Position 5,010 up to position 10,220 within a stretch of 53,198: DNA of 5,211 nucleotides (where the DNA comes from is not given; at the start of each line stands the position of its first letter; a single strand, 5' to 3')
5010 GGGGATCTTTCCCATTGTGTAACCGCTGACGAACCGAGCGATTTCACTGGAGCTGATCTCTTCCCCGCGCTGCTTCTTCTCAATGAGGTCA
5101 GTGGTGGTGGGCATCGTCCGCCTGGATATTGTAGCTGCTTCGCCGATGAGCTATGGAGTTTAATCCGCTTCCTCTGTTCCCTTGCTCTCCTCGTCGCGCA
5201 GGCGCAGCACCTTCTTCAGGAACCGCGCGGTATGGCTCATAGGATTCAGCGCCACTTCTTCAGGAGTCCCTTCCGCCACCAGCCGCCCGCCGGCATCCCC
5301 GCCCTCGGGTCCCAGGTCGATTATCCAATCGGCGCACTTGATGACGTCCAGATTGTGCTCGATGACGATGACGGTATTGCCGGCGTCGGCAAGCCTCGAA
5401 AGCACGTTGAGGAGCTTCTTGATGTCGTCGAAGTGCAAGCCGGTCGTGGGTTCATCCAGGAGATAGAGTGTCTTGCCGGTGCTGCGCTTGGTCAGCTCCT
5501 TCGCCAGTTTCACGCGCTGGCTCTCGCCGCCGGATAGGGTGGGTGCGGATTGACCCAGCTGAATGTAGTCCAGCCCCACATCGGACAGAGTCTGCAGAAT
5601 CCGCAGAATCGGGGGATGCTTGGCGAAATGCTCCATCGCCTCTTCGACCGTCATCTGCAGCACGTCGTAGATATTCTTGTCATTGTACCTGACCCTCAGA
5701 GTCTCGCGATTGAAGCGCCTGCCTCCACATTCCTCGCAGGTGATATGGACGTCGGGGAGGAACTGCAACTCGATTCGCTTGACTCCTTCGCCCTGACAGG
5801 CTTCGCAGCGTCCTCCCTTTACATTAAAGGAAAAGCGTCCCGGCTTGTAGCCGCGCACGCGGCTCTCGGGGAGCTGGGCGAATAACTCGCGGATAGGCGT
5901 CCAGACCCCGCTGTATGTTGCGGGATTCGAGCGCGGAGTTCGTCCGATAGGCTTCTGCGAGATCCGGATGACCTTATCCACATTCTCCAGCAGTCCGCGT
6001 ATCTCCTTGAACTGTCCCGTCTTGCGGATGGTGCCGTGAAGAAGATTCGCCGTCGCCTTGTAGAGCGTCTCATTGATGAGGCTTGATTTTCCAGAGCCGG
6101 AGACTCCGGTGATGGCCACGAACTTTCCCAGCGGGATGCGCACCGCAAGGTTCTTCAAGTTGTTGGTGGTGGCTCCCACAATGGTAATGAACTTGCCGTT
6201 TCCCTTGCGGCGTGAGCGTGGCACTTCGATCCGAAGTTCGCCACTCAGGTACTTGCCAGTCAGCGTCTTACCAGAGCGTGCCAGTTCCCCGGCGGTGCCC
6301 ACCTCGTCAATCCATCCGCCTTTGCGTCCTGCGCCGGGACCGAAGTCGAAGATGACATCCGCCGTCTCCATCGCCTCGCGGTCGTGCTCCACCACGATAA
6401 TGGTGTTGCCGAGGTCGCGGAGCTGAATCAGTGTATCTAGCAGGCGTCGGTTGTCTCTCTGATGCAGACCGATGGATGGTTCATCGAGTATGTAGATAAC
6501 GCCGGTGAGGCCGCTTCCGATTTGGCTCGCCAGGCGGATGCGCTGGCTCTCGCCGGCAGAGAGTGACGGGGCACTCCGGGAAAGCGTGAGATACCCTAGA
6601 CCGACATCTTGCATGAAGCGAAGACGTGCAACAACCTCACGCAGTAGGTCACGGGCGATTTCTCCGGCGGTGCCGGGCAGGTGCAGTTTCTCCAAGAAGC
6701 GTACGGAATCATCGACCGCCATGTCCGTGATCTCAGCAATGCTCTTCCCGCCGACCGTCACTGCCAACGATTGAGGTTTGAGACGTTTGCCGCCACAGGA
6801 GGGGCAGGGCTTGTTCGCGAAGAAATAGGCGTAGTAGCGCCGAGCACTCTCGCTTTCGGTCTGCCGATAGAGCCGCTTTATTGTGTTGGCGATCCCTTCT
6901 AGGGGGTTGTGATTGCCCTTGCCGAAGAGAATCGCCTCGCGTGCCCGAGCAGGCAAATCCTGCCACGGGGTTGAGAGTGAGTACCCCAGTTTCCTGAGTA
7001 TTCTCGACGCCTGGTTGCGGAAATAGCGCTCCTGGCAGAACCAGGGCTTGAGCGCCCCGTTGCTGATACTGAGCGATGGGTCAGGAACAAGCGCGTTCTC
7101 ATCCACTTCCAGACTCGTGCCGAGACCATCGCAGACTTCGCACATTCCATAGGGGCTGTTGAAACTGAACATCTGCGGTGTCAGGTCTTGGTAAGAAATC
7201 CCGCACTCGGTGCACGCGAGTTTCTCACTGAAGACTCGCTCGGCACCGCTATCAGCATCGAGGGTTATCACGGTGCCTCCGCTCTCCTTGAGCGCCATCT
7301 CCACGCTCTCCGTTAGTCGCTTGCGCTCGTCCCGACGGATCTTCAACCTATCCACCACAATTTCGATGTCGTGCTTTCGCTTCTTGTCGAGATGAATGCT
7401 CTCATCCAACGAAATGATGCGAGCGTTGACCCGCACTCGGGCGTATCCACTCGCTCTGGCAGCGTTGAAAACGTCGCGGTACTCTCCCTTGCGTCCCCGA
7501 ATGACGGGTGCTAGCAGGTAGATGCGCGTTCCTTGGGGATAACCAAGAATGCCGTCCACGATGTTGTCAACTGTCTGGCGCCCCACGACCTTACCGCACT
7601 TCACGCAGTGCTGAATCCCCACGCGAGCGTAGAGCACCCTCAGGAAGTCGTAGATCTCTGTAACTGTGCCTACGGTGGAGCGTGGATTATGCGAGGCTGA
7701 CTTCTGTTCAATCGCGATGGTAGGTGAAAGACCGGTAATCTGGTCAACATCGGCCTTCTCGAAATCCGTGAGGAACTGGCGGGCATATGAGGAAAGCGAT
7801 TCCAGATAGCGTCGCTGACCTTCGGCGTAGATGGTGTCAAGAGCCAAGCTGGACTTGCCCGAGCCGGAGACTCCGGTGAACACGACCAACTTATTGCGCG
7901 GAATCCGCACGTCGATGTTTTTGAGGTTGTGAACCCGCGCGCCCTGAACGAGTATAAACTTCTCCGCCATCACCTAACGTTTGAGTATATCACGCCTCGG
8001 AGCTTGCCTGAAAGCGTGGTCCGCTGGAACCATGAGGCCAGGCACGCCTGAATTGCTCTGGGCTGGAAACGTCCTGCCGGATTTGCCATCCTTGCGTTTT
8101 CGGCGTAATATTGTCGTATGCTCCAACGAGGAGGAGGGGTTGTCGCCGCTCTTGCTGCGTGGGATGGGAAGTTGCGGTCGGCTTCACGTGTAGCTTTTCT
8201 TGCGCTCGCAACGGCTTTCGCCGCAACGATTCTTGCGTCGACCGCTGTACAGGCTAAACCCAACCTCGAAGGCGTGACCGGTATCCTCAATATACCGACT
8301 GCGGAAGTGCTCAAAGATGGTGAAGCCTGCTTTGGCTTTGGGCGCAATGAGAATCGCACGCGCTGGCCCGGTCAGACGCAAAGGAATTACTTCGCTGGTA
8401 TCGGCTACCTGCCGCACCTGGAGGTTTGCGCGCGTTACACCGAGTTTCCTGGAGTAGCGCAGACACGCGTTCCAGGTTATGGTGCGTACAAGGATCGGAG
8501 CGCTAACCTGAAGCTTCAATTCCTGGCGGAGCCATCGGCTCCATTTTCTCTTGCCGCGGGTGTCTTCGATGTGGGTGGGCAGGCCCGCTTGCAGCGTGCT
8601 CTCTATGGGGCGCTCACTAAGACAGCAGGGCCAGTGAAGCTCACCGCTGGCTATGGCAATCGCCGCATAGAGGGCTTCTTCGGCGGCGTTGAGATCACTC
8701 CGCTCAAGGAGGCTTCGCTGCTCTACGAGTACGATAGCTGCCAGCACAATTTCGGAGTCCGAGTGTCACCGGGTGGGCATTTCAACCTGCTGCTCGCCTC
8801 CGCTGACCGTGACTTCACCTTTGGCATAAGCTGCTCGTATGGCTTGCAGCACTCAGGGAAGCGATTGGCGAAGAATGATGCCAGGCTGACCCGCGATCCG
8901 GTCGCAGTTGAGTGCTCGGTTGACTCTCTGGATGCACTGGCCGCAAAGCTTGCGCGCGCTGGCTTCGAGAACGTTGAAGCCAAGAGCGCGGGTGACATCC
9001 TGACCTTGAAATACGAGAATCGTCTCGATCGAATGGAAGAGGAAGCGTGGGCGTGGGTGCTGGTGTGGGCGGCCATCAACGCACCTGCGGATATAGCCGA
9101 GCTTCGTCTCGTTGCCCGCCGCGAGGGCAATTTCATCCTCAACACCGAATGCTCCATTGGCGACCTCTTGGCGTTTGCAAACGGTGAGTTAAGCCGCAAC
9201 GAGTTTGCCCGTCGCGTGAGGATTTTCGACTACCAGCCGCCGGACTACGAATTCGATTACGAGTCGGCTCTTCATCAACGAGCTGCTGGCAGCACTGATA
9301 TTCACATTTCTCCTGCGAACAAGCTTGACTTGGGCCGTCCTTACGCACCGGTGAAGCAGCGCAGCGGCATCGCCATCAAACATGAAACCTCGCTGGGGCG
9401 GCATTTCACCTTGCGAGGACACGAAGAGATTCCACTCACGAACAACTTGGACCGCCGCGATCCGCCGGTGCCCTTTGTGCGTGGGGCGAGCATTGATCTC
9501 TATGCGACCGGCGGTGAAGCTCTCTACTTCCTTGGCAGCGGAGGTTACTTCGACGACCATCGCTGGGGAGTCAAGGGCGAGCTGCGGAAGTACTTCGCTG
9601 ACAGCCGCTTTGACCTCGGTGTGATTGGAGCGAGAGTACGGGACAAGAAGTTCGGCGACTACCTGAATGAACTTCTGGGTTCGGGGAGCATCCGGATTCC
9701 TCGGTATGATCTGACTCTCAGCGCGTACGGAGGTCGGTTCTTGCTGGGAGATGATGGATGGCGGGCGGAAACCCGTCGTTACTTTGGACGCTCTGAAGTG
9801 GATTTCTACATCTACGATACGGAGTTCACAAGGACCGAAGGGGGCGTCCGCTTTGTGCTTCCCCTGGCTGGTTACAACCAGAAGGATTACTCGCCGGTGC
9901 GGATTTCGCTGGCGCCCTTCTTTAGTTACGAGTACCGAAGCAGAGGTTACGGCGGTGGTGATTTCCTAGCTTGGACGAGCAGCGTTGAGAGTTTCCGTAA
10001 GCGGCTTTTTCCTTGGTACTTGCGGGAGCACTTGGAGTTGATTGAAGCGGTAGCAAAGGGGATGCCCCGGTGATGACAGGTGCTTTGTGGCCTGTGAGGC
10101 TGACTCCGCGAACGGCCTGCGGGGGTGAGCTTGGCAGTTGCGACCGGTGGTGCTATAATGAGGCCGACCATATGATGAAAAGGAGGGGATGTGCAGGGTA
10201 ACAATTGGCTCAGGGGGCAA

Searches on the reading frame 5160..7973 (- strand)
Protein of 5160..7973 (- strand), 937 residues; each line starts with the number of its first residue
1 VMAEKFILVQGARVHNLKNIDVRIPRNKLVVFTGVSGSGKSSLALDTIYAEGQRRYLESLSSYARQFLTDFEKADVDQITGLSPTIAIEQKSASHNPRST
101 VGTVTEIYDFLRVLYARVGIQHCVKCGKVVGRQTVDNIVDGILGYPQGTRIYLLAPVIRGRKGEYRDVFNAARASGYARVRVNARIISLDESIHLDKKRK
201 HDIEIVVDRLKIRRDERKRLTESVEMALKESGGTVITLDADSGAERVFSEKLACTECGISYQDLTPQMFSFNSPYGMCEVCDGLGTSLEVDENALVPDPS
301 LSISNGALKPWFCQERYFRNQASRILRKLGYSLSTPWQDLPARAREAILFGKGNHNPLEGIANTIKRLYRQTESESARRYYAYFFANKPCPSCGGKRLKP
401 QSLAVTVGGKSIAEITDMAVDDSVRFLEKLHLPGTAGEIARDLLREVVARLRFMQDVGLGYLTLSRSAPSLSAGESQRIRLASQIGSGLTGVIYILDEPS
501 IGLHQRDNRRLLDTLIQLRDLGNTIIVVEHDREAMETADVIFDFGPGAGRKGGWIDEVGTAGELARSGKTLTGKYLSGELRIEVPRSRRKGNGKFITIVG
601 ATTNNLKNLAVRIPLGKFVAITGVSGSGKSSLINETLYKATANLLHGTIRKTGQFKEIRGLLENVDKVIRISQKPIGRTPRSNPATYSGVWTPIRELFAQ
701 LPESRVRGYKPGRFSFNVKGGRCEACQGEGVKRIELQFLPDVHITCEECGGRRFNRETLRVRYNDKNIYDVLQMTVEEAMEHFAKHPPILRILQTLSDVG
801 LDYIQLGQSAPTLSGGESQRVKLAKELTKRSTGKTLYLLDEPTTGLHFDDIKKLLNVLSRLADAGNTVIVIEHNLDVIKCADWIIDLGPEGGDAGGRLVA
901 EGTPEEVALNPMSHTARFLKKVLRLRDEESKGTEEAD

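Call 8: search_protein_families(library=pfam, proteins=[window:5160-7973:-], max_evalue=0.001)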
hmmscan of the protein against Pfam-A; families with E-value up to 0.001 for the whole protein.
window:5160-7973:- (937 aa): 13 families
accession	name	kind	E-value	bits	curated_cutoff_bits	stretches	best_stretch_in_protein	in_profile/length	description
PF17760.6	UvrA_inter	-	1.3e-38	131.6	23.3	1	133-239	1-107/109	UvrA interaction domain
PF00005.33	ABC_tran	-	4.6e-21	76.3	25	1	770-844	70-137/137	ABC transporter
PF17755.6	UvrA_DNA-bind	-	6.4e-20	71.9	23.2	1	291-381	1-108/110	UvrA DNA-binding domain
PF02463.25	SMC_N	-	4.5e-11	43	40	0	747-885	135-209/220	RecF/RecN/SMC N terminal domain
PF13191.12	AAA_16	-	2.4e-08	35.1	32.6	0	611-646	19-52/167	AAA ATPase domain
PF20703.3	nSTAND1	-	4.7e-07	30.2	27.1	0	608-642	25-59/379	Novel STAND NTPase 1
PF03193.22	RsgA_GTPase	-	7.3e-07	29.6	30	0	596-639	87-129/174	RsgA GTPase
PF13555.12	AAA_29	-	7.3e-07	29.3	27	0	616-633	22-39/61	P-loop containing region of AAA domain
PF13304.12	AAA_21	-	2.4e-06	28.3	27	0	832-871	257-296/304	AAA domain, putative AbiEii toxin, Type IV TA system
PF00684.25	DnaJ_CXXCXGXG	-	3.3e-05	24.5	32.7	0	722-752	17-50/65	DnaJ central domain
PF20720.3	nSTAND3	-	4.1e-05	23.8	27.2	0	617-662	18-61/155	Novel STAND NTPase 3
PF13481.12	AAA_25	-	0.00034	20.7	27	0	21-48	27-54/195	AAA domain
PF13401.12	AAA_22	-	0.0004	21.1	27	0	617-658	6-50/130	AAA domain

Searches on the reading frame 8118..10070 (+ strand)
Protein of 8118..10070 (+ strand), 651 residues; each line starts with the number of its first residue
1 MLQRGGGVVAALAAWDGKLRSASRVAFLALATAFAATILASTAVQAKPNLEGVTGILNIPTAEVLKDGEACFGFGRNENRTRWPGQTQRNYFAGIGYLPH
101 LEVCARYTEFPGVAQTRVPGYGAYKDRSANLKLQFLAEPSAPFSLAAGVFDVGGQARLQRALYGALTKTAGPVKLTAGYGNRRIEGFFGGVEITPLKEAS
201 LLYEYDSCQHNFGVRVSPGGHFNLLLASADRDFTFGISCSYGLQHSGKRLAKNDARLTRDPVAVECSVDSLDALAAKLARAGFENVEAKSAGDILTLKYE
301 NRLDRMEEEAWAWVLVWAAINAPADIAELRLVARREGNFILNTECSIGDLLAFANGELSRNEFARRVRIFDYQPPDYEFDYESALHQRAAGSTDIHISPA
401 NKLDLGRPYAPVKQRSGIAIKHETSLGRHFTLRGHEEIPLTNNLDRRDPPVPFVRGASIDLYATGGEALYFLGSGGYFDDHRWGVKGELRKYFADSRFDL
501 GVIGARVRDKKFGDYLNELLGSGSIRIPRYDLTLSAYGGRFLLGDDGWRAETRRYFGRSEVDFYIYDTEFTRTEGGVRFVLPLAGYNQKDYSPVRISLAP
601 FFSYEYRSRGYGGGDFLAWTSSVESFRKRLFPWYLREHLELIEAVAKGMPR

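Call 3: search_protein_families(library=pfam, proteins=[window:8118-10070:+], max_evalue=1)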
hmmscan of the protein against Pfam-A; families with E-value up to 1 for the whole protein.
window:8118-10070:+ (651 aa): 1 family
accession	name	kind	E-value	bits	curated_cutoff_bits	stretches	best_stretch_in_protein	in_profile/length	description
PF06082.17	YjbH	-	4.9e-37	128.5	24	2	52-184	6-132/658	Exopolysaccharide biosynthesis protein YbjH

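Call 4: search_protein_families(library=ncbifam, proteins=[window:8118-10070:+], max_evalue=1)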
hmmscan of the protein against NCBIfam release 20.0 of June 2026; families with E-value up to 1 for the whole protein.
window:8118-10070:+ (651 aa): 0 families

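Call 26: find_related_loci(query=A5, collection=genome_contigs, flank=8000)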
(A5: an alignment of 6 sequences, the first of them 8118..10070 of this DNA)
Query A5 (651 aa) in genome_contigs; peptide patterns used: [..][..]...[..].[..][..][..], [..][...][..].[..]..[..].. (x = any residue, [..] = any of these).
86 stretches matched a pattern; 9 encode a relative of the query (tblastn E <= 1e-3); 9 distinct loci.
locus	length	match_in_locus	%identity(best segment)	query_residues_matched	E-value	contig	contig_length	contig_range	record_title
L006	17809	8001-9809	50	43-646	0e+0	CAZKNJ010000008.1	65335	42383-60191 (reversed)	MAG TPA_asm: uncultured Planctomycetales bacterium isolate binchicken_co163_352 genome assembly, contig: NODE_462_length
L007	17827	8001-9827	49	36-642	0e+0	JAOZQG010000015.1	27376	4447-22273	MAG: bacterium isolate GMC4.metabat2.94 GMC4_1277_length_27376_cov_9.356283, whole genome shotgun sequence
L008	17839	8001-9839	47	34-646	0e+0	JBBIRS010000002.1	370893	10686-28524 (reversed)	MAG: Planctomycetales bacterium isolate QH1S170213_bin_355 NODE_13_length_370893_cov_7.072277, whole genome shotgun sequ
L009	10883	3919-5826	48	12-646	0e+0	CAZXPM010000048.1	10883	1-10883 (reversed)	MAG TPA_asm: uncultured Planctomycetales bacterium isolate binchicken_co355_82 genome assembly, contig: NODE_4142_length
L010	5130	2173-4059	44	17-651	5e-162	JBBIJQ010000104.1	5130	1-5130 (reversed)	MAG: Planctomycetales bacterium isolate QNS170220_bin_166 NODE_13177_length_5130_cov_3.712315, whole genome shotgun sequ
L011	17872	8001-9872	43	17-646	2e-154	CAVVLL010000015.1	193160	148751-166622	MAG: uncultured bacterium isolate MFD04716.bin.2.297 genome assembly, contig: contig_83460, whole genome shotgun sequenc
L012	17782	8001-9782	29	46-640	6e-68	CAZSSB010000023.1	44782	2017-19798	MAG TPA_asm: uncultured Planctomycetales bacterium isolate binchicken_co334_328 genome assembly, contig: NODE_1254_lengt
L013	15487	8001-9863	32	19-639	2e-77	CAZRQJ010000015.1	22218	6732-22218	MAG TPA_asm: uncultured Planctomycetia bacterium isolate SRP257756_co1_248 genome assembly, contig: NODE_1807_length_222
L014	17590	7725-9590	48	25-646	0e+0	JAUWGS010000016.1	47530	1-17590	MAG: Planctomycetales bacterium isolate CSMAG_2248 CSMAG_2248_k141_1875165_length_47530_cov_35.9675, whole genome shotgu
